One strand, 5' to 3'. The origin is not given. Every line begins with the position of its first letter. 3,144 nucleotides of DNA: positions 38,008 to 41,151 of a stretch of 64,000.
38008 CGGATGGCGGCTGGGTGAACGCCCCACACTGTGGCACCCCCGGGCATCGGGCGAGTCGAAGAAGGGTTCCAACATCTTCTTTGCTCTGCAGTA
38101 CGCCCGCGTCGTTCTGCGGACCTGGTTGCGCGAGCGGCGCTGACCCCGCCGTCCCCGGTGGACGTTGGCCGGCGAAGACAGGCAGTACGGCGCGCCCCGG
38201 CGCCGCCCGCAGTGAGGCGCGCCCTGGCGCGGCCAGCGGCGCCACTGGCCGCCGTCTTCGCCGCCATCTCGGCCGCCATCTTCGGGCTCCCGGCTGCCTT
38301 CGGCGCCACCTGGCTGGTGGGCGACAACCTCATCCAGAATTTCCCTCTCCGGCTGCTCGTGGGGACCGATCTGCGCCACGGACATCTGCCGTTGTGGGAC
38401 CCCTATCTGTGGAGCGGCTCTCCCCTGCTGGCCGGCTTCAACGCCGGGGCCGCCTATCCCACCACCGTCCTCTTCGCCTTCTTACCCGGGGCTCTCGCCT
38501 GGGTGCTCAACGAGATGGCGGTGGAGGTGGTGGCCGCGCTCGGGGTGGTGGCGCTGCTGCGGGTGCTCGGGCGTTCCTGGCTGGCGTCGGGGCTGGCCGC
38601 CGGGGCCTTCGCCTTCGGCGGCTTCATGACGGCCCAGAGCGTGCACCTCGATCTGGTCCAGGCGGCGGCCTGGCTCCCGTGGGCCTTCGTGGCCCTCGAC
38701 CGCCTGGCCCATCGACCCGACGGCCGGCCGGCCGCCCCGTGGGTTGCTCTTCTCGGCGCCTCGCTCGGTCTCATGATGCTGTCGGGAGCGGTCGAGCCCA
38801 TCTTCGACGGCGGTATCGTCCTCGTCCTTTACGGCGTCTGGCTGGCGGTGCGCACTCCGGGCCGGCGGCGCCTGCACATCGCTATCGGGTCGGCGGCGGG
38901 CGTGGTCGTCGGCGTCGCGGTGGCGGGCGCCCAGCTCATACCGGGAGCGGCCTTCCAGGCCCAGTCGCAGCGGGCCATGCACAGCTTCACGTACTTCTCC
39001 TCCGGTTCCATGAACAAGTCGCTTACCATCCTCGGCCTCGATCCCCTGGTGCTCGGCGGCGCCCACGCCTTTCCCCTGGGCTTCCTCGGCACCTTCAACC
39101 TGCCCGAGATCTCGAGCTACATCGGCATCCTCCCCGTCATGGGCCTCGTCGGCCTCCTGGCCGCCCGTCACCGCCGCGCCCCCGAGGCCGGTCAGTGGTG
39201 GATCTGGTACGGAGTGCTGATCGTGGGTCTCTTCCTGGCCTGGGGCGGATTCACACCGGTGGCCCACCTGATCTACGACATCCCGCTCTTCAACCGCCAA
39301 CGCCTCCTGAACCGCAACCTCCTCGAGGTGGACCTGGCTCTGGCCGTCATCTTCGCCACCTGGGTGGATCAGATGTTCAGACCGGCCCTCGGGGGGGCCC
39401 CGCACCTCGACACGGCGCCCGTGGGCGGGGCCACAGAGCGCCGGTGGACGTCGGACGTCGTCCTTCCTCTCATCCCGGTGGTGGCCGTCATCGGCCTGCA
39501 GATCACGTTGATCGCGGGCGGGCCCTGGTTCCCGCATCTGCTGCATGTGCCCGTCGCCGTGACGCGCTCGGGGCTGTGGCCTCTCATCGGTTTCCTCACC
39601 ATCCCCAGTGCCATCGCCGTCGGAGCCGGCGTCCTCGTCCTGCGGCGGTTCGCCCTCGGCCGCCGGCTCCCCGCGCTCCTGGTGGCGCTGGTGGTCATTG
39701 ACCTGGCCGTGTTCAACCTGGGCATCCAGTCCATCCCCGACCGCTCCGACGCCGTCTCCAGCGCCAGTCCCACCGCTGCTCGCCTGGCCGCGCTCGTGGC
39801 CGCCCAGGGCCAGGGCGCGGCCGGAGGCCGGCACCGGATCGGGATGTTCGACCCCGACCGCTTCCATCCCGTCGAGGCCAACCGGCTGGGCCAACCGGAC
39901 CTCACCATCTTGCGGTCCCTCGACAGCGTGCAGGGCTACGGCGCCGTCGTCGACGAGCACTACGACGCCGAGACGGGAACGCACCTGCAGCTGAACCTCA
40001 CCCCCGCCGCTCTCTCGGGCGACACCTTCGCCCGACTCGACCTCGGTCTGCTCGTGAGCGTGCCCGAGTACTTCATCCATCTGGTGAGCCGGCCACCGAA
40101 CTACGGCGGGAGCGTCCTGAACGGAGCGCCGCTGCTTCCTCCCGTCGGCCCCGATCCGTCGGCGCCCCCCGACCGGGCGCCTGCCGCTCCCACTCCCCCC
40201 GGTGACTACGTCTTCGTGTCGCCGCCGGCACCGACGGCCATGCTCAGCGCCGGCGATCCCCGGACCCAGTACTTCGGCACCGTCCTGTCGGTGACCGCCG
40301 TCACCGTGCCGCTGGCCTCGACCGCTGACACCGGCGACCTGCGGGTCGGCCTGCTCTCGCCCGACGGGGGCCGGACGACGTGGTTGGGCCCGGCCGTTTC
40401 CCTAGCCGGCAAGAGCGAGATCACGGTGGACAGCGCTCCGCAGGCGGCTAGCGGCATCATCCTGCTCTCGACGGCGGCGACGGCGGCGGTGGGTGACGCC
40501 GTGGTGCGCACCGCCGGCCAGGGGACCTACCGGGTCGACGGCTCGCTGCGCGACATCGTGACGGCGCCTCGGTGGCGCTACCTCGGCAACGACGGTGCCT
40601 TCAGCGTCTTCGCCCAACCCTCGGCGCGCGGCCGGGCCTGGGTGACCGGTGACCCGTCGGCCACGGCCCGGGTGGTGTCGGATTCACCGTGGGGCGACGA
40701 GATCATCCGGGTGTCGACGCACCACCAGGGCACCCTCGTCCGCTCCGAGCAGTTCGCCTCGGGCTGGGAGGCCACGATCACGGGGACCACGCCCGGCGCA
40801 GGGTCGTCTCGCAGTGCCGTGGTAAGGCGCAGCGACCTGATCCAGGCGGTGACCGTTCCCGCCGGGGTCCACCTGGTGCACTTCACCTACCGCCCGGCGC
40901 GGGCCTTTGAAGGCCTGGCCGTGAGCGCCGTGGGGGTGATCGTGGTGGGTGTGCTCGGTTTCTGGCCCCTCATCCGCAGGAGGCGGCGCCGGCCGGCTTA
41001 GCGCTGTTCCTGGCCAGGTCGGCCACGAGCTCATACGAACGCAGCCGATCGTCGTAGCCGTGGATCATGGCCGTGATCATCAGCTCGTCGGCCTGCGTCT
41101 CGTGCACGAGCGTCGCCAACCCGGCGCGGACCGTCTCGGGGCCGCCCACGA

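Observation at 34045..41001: Five-gene operon linking ispH to a putative lipid-linked glycosylation system (MFS - HD - GT2 - YfhO-like GT-C)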

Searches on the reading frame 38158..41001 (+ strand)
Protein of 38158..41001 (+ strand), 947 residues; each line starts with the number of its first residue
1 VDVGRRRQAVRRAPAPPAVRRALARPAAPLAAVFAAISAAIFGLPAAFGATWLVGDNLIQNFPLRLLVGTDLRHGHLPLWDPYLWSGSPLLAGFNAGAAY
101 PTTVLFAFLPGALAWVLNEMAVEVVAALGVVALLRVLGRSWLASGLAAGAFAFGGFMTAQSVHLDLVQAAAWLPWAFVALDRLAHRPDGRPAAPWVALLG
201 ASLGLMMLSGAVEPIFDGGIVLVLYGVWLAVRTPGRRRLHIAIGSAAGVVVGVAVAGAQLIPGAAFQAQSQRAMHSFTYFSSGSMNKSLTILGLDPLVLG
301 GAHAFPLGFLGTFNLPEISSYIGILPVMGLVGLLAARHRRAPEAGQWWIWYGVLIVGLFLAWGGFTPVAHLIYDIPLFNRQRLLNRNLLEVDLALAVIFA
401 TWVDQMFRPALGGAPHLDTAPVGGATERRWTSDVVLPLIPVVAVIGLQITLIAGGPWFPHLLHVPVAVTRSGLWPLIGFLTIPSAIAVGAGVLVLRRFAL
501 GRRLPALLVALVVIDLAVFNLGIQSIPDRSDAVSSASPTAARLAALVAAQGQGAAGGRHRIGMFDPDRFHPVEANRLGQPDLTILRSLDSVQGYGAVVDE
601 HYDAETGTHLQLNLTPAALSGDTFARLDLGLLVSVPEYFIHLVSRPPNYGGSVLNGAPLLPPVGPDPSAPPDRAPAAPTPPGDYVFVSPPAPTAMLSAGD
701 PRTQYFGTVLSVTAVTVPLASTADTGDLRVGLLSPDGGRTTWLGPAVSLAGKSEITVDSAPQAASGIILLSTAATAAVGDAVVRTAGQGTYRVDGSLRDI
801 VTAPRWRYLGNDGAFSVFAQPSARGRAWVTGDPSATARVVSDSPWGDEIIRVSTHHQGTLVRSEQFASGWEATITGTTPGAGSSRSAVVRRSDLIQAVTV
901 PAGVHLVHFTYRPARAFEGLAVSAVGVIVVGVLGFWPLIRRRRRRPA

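Call 14: search_protein_families(library=pfam, proteins=[window:38158-41001:+], max_evalue=0.01)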
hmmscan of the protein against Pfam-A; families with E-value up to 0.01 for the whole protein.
window:38158-41001:+ (947 aa): 1 family
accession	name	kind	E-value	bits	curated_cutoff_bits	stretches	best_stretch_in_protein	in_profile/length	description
PF09852.15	DUF2079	-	0.0025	17.4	28.2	0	218-329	155-261/459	Predicted membrane protein (DUF2079)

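Call 15: search_protein_families(library=ncbifam, proteins=[window:38158-41001:+], max_evalue=0.01)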
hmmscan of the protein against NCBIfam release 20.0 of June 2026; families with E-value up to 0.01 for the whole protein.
window:38158-41001:+ (947 aa): 0 families

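Call 17: find_homologous_proteins(query=window:38158-41001:+)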
Query window:38158-41001:+ (947 aa): 439 proteins with E <= 0.001 among 8000 candidates; the best 120 are listed.
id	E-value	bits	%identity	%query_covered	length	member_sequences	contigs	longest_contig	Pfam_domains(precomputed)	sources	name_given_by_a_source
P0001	0.0e+0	2039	100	98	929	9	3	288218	-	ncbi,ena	-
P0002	0.0e+0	1588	76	97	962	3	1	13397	-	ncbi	ncbi:MAG TPA: hypothetical protein VID75_04250 [Acidimicrobiales bacterium]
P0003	0.0e+0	1588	78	97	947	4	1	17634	-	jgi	jgi:hypothetical protein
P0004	0.0e+0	1541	75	97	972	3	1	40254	-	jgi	-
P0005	0.0e+0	1483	74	95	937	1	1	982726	-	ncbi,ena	-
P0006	0.0e+0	1475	74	95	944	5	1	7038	-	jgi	-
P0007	0.0e+0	1463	72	96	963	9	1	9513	-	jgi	jgi:hypothetical protein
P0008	0.0e+0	1449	72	96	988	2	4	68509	-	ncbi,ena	-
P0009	0.0e+0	1448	73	94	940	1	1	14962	-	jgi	jgi:hypothetical protein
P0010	0.0e+0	1437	70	97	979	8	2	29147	-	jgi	jgi:hypothetical protein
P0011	0.0e+0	1436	71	95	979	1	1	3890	-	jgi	jgi:hypothetical protein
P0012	0.0e+0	1432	71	97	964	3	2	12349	-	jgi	-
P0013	0.0e+0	1431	71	97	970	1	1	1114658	-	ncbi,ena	-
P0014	0.0e+0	1428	71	96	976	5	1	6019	-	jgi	jgi:hypothetical protein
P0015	0.0e+0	1426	70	97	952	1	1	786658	-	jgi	jgi:hypothetical protein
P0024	0.0e+0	1185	61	97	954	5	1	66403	PF19510.6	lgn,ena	-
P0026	0.0e+0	1177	62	97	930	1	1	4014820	-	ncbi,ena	-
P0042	0.0e+0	1138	59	94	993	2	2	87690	PF19510.6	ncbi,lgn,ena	-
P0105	3.5e-158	547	38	97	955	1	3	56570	-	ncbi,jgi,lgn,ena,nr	ncbi:MAG: hypothetical protein M0Z95_14645 [Actinomycetota bacterium]|jgi:hypothetical protein|nr:hy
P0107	2.6e-157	544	39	96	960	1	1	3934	-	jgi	-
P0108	5.2e-154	533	39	97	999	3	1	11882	-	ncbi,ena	-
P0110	1.3e-146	508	38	95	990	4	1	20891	-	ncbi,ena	-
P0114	4.7e-142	493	38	95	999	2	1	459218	-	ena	-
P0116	7.7e-141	489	38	96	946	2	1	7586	PF19510.6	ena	-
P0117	1.5e-140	489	38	96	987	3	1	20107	-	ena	-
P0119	4.2e-139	484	37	93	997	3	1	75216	-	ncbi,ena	-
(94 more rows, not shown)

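Call 21: search_solved_structures(query=A1, max_evalue=10)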
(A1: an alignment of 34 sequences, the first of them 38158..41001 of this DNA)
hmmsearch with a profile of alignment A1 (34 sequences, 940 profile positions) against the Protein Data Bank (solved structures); distinct sequences matched with E-value up to 10: 0.
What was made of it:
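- Closest known: AftD: mycobacterial arabinofuranosyltransferase with carbohydrate-binding modules. Different: There is no detectable sequence similarity (call 21).
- There is no PMT or STT3 sequence signature (calls 14, 21).
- Tried and rejected: A profile search of PDB sequences gave no hit even at E <= 10 (call 21).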

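Call 22: search_protein_families(library=pfam, alignment_id=A1, max_evalue=1)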
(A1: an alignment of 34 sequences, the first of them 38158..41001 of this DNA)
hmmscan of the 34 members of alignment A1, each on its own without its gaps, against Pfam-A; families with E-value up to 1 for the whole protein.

A. member 1, window:38158-41001:+ (947 aa): 3 families
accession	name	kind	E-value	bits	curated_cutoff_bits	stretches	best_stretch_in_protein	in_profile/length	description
PF09852.15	DUF2079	-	0.0025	17.4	28.2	1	218-329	155-261/459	Predicted membrane protein (DUF2079)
PF19510.5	DUF6044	-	0.12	11.2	27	1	102-202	83-179/564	Protein of unknown function (DUF6044)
PF08566.15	Pam17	-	0.35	11.2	25.4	1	273-312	47-86/165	Mitochondrial import protein Pam17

B. families by the number of members that match (of 34 scanned): 20 families
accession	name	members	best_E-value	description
PF19510.5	DUF6044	31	5.6e-08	Protein of unknown function (DUF6044)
PF09586.16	YfhO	16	1.7e-05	Bacterial membrane protein YfhO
PF09852.15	DUF2079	2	0.0025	Predicted membrane protein (DUF2079)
PF06305.16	LapA_dom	2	0.028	Lipopolysaccharide assembly protein A domain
PF11947.13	DUF3464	1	0.0067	Photosynthesis affected mutant 68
PF04995.19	CcmD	1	0.023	Heme exporter protein D (CcmD)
PF13441.11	Gly-zipper_YMGG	1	0.038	YMGG-like Gly-zipper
PF15055.12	DMAC1_Dmo2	1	0.047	DMAC1/Dmo2-like domain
PF19706.4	DUF6203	1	0.074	Family of unknown function (DUF6203)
PF07048.16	DUF1331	1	0.1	Protein of unknown function (DUF1331)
PF20153.4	DUF6535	1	0.17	Family of unknown function (DUF6535)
PF10329.14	DUF2417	1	0.18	Region of unknown function (DUF2417)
PF11998.13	DUF3493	1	0.19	Low psii accumulation1 / Rep27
PF24000.1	DUF7316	1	0.2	Family of unknown function (DUF7316)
PF18895.5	T4SS_pilin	1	0.24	Type IV secretion system pilin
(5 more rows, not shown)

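Call 23: find_encoding_contigs(protein=P0026, flank=8000, max_places=2)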
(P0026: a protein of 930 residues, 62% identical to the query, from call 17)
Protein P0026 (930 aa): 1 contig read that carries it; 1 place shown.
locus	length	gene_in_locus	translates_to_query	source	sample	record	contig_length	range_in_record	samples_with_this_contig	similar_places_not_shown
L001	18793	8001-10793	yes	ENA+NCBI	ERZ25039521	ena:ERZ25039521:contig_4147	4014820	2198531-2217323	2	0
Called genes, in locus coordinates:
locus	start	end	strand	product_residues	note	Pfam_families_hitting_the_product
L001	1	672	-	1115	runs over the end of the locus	-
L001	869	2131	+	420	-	-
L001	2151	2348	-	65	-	-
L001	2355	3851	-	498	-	-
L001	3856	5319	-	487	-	PF17820:PDZ_6, PF19238:Radical_SAM_2, PF04055:Radical_SAM (faint), PF04459:DUF512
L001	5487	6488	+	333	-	PF02401:LYTB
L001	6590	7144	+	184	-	PF05153:MIOX (weak), PF01966:HD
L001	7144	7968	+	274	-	PF00535:Glycos_transf_2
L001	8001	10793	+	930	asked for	-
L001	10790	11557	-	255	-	PF01553:Acyltransferase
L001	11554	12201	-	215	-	PF02224:Cytidylate_kin, PF13189:Cytidylate_kin2 (weak), PF13238:AAA_18 (weak), PF01202:SKI (faint)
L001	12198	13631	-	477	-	-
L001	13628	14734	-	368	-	PF02153:PDH_N, PF20463:PDH_C, PF01842:ACT, PF22629:ACT_AHAS_ss (weak)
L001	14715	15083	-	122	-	PF07736:CM_1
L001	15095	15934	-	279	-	PF01479:S4, PF00849:PseudoU_synth_2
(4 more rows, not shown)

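Call 24: find_encoding_contigs(protein=P0114, flank=8000, max_places=2)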
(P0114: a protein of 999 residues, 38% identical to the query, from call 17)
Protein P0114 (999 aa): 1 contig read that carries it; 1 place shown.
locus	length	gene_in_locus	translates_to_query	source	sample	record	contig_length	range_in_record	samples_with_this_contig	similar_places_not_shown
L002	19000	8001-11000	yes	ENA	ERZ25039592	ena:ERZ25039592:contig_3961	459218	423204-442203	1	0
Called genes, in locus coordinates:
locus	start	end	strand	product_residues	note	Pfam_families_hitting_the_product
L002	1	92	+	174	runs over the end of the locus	PF07382:HC2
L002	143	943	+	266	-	PF01728:FtsJ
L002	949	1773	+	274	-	PF01513:NAD_kinase, PF20143:NAD_kinase_C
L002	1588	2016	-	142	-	-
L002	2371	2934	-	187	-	-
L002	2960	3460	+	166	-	PF02463:SMC_N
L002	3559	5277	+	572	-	PF06418:CTP_synth_N, PF00117:GATase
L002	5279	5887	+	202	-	PF00293:NUDIX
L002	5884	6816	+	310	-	PF02899:Phage_int_SAM_1, PF00589:Phage_integrase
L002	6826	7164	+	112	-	PF01258:zf-dskA_traR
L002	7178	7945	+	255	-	PF02163:Peptidase_M50 (weak)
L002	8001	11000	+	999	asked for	-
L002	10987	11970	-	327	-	PF00579:tRNA-synt_1b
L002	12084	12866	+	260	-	PF02616:SMC_ScpA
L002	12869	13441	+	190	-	PF04079:SMC_ScpB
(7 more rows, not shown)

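Call 25: find_related_loci(query=A1, collection=genome_contigs, flank=10000)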
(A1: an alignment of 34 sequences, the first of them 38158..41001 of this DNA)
Query A1 (947 aa) in genome_contigs; peptide patterns used: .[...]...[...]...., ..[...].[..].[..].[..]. (x = any residue, [..] = any of these).
469 stretches matched a pattern; 462 encode a relative of the query (tblastn E <= 1e-3); the best 80 are kept; 80 distinct loci.
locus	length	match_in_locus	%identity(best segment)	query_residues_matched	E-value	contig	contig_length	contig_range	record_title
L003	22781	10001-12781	80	19-937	0e+0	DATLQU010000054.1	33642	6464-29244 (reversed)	MAG TPA_asm: Acidimicrobiales bacterium isolate SMAG_U13886 k141_1355023, whole genome shotgun sequence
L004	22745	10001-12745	73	13-923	0e+0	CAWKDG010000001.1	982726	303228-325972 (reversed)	MAG: uncultured Acidimicrobiaceae bacterium isolate MFD05512.bin.2.186 genome assembly, contig: contig_10165, whole geno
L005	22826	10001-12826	71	1-919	0e+0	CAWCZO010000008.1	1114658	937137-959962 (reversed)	MAG: uncultured Acidimicrobiaceae bacterium isolate MFD09222.bin.2.120 genome assembly, contig: contig_65807, whole geno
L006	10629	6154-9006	75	15-939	0e+0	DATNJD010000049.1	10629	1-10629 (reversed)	MAG TPA_asm: Acidimicrobiales bacterium isolate SMAG_U11390 k141_528557, whole genome shotgun sequence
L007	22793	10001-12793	61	21-937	0e+0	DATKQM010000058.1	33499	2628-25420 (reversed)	MAG TPA_asm: Acidimicrobiales bacterium isolate SMAG_U14002 k141_638039, whole genome shotgun sequence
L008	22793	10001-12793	61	21-939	0e+0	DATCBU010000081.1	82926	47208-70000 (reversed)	MAG TPA_asm: Acidimicrobiales bacterium isolate SMAG_U7681 k141_184088, whole genome shotgun sequence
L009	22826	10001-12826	61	11-936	0e+0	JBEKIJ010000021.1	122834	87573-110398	MAG: Acidimicrobiales bacterium isolate SPRUCE 298 SPRUCE_298_21, whole genome shotgun sequence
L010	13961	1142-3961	60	21-937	0e+0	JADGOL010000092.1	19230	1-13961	MAG: Acidimicrobiales bacterium isolate Chersky_840 k127_3797316, whole genome shotgun sequence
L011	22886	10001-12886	57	21-944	0e+0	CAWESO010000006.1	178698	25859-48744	MAG: uncultured Acidimicrobiales bacterium isolate MFD03044.bin.2.93 genome assembly, contig: contig_35667, whole genome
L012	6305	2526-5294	60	22-936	0e+0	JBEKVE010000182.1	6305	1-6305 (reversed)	MAG: Acidimicrobiales bacterium isolate SPRUCE 598 SPRUCE_598_182, whole genome shotgun sequence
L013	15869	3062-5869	60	23-939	0e+0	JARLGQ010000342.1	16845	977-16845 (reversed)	MAG: Acidimicrobiales bacterium isolate MAG_BO157 MetaBAT2_Bin_157_sub_Oxic_k141_2178428, whole genome shotgun sequence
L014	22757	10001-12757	62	14-944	0e+0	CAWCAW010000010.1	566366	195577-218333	MAG: uncultured Acidimicrobiaceae bacterium isolate MFD04540.bin.2.81 genome assembly, contig: contig_9765, whole genome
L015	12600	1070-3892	57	6-936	0e+0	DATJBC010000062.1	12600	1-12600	MAG TPA_asm: Acidimicrobiales bacterium isolate SMAG_U15344 k141_864762, whole genome shotgun sequence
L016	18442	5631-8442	58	30-937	0e+0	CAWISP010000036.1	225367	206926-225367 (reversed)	MAG: uncultured Acidimicrobiales bacterium isolate MFD09222.bin.3.40 genome assembly, contig: contig_66062, whole genome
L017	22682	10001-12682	55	21-926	0e+0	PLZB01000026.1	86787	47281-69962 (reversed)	MAG: Acidimicrobiaceae bacterium isolate palsa_743 73.20120700_P3D.200_contig_15851, whole genome shotgun sequence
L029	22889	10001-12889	40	4-943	1e-171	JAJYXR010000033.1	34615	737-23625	MAG: Actinomycetes bacterium isolate FK3.bin57 NODE_2349_length_34615_cov_2.956565, whole genome shotgun sequence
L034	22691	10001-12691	38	16-932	6e-151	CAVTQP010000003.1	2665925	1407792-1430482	MAG: uncultured Actinomycetes bacterium isolate MFD09603.bin.1.97 genome assembly, contig: contig_8020, whole genome sho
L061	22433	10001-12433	34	53-945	2e-124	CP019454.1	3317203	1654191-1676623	Sulfobacillus thermotolerans strain Kr1 chromosome, complete genome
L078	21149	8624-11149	32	33-927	7e-118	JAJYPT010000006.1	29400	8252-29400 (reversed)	MAG: Actinomycetes bacterium isolate DS3.bin7 NODE_1387_length_29400_cov_1.859529, whole genome shotgun sequence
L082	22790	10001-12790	32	42-942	3e-117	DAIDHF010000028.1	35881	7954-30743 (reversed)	MAG TPA_asm: Acidimicrobiales bacterium isolate clean4 NODE_28_length_35881_cov_4.653279, whole genome shotgun sequence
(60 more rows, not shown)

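Call 35: predict_structure(alignment_id=A1)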
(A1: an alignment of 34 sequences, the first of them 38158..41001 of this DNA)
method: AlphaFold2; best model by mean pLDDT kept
length: 947 residues; sequences in the alignment: 34
mean_pLDDT: 78.7   pTM: 0.80
mean pLDDT of the five models: 78.7, 76.3, 75.2, 74.6, 69.5
residues with pLDDT >= 90: 343; 70-90: 363; 50-70: 151; < 50: 90
segments of 3 or more residues with pLDDT < 50: 1-16, 18-23, 85-90, 270-286, 301-303, 307-317, 365-367, 379-385, 418-427, 594-597, 654-656, 945-947
pLDDT, mean of each block of 10 residues (from residue 1): 39 45 70 92 84 73 80 71 49 63 89 90 94 95 95 76 78 96 92 93 88 81 96 93 94 80 60 36 46 66 48 48 92 94 93 90 56 55 60 95 91 59 54 94 93 84 70 84 94 95 95 90 65 69 87 79 70 72 71 55 65 69 75 87 82 57 83 74 72 88 92 93 79 92 92 90 94 89 92 89 83 86 82 90 76 94 81 83 84 88 93 69 72 76 56
secondary structure, 60 per line:
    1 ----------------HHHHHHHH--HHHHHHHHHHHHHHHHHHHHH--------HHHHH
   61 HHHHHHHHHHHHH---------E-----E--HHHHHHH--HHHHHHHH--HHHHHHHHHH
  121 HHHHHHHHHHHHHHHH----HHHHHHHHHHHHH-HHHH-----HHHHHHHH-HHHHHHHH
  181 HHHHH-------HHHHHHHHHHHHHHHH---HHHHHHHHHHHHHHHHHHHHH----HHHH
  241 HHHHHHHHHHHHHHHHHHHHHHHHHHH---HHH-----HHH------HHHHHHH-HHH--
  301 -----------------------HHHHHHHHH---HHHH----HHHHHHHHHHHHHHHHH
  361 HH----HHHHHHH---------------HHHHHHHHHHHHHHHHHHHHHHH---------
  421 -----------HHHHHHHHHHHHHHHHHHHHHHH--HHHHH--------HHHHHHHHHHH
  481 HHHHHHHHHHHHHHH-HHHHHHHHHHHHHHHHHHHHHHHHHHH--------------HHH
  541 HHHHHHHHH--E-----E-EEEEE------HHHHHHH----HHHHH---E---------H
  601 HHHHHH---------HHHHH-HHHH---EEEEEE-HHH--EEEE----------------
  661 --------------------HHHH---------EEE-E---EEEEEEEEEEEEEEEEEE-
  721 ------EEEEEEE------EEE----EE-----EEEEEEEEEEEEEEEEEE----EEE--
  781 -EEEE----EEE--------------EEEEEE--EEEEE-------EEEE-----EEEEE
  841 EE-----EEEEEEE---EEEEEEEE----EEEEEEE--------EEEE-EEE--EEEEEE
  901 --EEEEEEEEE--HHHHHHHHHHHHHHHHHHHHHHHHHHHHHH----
elements in order (helices of 4 or more, strands of 3 or more residues): H17-24 H27-47 H56-73 H92-98 H101-108 H111-136 H141-153 H155-158 H164-171 H173-185 H193-208 H212-232 H237-267 H288-294 H324-332 H336-339 H344-362 H367-373 H389-411 H432-454 H457-461 H470-495 H497-523 H538-549 E560-564 H571-577 H582-586 H600-606 H616-620 H622-625 E629-634 E641-644 H681-684 E694-696 E702-719 E727-733 E740-742 E754-771 E776-778 E782-785 E790-792 E807-812 E815-819 E827-830 E836-842 E848-854 E858-865 E870-876 E885-888 E890-892 E895-900 E903-911 H914-943
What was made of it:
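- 38323..38352 (+): Family signature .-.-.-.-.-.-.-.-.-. (aa 56-65) directly after TM1, on the outer face. Candidate catalytic Asp56. The position after TM1 comes from the model (call 35).
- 39727..40896 (+): Extracytoplasmic domain of about 390 aa (aa 524-913) between the 12th and the last TM helix. Beta-rich, with CBM32 / F5-8 type C-like sandwich(es). Candidate acceptor-glycan binding domain. Secondary structure from the model (call 35).
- On GT-C fold glycosyltransferase superfamily: AF2 model pTM 0.80 (call 35).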
